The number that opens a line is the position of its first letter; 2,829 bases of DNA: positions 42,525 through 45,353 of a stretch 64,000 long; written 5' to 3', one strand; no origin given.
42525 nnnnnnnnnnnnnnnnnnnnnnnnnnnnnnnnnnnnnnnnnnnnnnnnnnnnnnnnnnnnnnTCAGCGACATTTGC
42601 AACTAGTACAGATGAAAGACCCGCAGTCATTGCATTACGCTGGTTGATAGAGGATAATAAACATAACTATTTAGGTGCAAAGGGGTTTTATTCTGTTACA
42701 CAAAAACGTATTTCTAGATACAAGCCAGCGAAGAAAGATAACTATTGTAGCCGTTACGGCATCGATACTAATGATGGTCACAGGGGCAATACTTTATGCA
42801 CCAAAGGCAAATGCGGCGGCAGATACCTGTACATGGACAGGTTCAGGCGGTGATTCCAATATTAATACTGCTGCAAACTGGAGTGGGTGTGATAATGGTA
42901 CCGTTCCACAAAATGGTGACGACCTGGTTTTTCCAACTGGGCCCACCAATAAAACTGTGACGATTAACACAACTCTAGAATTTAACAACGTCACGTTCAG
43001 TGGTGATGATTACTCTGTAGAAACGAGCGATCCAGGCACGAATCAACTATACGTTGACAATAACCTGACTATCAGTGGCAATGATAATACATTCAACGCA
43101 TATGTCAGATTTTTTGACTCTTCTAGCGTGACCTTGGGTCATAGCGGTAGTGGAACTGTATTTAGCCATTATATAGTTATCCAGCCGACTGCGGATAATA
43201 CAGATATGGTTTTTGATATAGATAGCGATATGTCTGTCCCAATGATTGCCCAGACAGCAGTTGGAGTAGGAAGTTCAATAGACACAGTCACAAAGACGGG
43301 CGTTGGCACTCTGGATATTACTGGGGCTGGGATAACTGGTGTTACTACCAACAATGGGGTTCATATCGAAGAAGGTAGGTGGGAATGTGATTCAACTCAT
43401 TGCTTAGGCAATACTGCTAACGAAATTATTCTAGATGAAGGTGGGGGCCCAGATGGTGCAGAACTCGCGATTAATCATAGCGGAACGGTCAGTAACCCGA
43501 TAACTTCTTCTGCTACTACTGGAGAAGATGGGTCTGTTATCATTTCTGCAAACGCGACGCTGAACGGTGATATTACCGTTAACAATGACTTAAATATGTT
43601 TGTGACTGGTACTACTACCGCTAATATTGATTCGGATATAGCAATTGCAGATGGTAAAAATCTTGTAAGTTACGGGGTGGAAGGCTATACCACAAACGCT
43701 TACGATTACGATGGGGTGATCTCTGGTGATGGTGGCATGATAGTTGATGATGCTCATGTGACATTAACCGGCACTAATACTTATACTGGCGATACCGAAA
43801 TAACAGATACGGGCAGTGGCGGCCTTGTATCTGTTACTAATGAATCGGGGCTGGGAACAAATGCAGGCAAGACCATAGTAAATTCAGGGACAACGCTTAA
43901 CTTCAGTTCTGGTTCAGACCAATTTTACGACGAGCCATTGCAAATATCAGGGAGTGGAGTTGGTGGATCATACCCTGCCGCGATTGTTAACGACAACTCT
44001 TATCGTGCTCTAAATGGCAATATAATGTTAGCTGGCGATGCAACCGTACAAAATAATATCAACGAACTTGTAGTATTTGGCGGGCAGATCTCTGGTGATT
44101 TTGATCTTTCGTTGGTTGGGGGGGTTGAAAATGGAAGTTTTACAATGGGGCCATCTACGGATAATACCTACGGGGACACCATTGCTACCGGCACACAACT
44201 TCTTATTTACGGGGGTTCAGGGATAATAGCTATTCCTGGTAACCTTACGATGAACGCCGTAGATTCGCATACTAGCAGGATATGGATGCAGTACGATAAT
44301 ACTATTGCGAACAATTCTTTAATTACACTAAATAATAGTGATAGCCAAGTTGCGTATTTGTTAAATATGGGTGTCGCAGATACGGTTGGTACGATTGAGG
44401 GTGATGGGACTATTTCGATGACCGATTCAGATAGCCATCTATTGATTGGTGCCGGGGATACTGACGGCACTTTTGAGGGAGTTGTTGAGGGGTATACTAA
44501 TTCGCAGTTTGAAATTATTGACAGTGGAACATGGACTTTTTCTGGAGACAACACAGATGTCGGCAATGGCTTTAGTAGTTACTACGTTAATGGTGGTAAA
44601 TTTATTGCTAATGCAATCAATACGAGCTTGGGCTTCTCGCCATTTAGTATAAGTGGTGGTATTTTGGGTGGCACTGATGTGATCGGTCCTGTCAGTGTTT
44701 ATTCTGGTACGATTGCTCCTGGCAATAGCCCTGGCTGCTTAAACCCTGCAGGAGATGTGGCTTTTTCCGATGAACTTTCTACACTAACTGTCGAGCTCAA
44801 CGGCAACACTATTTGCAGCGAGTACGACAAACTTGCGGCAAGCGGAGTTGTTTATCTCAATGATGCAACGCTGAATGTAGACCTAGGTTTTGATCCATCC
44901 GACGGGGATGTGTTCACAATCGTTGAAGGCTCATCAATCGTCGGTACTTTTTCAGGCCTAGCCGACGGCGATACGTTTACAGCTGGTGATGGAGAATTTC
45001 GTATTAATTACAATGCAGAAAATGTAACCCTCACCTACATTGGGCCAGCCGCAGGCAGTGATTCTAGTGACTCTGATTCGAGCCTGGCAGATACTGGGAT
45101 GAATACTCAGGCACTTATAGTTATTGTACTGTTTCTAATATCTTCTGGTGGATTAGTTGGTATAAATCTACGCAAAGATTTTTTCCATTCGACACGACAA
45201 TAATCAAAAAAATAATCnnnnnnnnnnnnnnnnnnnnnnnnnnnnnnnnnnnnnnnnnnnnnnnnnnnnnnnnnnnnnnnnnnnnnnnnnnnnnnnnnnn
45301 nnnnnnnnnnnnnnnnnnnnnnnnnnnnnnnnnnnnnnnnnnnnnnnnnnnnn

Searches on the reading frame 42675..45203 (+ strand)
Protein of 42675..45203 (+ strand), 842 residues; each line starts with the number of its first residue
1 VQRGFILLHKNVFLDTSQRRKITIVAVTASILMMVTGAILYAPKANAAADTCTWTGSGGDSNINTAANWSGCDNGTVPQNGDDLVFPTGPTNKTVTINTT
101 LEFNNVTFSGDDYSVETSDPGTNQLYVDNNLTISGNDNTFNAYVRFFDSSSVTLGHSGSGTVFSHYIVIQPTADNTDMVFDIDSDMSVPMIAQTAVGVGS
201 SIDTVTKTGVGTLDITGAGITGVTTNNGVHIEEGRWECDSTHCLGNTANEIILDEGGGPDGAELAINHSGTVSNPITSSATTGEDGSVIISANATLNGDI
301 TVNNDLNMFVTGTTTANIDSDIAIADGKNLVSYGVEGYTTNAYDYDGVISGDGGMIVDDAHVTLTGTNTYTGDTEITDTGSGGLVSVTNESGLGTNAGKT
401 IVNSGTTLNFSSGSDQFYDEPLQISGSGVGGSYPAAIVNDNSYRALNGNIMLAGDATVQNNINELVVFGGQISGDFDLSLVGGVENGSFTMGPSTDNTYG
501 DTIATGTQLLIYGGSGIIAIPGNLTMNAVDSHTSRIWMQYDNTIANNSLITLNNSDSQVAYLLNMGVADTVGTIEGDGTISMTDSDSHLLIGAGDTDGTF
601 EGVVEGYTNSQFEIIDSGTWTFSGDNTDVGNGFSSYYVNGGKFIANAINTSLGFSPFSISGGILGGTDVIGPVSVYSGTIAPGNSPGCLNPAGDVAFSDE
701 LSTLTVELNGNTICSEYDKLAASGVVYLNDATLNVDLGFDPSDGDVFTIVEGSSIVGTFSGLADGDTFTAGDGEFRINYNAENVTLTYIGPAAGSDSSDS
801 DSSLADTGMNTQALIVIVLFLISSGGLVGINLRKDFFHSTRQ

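Call 18: search_protein_families(library=pfam, proteins=[window:42675-45203:+], max_evalue=0.0001)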
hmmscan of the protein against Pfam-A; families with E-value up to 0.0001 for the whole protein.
window:42675-45203:+ (842 aa): 0 families

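Call 25: search_protein_families(library=pfam, proteins=[window:42675-45203:+], max_evalue=1)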
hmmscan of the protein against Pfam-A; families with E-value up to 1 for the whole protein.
window:42675-45203:+ (842 aa): 1 family
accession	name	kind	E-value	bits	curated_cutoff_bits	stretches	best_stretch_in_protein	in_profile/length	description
PF12556.13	CobS_N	-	0.027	14.6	22.2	1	179-190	15-26/34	Cobaltochelatase CobS subunit N terminal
